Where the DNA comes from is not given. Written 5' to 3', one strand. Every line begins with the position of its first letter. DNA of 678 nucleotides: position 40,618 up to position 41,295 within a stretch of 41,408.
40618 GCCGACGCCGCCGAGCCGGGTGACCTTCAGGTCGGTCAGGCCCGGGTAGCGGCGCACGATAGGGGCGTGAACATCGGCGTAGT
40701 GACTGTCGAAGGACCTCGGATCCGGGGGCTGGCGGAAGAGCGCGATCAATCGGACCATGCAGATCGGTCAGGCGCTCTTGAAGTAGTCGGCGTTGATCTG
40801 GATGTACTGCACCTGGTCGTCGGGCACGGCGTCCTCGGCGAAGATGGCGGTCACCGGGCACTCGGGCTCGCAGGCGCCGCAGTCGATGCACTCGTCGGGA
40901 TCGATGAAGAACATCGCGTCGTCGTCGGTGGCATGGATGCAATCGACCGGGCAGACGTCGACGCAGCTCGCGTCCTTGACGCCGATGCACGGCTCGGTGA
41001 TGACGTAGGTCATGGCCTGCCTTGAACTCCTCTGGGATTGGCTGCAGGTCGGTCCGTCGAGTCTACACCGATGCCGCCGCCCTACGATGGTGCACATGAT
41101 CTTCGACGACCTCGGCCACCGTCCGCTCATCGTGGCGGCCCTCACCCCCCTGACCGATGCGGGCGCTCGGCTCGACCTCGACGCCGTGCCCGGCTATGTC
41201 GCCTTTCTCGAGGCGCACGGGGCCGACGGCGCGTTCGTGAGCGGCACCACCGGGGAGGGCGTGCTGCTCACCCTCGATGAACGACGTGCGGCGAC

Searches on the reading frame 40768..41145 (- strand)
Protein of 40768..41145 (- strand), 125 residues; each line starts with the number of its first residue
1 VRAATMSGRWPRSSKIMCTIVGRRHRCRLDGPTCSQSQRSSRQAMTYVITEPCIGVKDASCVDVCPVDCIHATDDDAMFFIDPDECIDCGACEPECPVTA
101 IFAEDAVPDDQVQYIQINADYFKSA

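Call 67: search_protein_families(library=pfam, proteins=[window:40768-41145:-], max_evalue=0.0001)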
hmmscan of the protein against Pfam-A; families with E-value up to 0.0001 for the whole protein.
window:40768-41145:- (125 aa): 10 families
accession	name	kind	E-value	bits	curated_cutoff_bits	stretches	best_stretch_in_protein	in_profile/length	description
PF00037.32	Fer4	-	9.7e-10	38.3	21.1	1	80-101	2-23/24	4Fe-4S binding domain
PF14697.11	Fer4_21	-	4.9e-08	33.4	35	0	80-114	2-33/59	4Fe-4S dicluster domain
PF12838.12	Fer4_7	-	8.7e-08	33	27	1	60-100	7-52/52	4Fe-4S dicluster domain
PF13237.11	Fer4_10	-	1.7e-07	31.5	25.5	1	49-97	5-53/53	4Fe-4S dicluster domain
PF12797.12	Fer4_2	-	1.2e-06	28.6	24.5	1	78-98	2-22/22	4Fe-4S binding domain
PF12837.12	Fer4_6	-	9e-06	25.8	25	1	80-100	3-23/24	4Fe-4S binding domain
PF13187.11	Fer4_9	-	1.6e-05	25.3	27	1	60-101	7-52/52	4Fe-4S dicluster domain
PF25160.1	LdpA_Fe-S-bd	-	2.6e-05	24.3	27.6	1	60-104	8-46/49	LdpA Fe-S cluster-binding domain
PF13484.11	Fer4_16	-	6.2e-05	24.1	30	0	85-109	1-27/66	4Fe-4S double cluster binding domain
PF13183.11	Fer4_8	-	8.6e-05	23.4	27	1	84-105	3-25/68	4Fe-4S dicluster domain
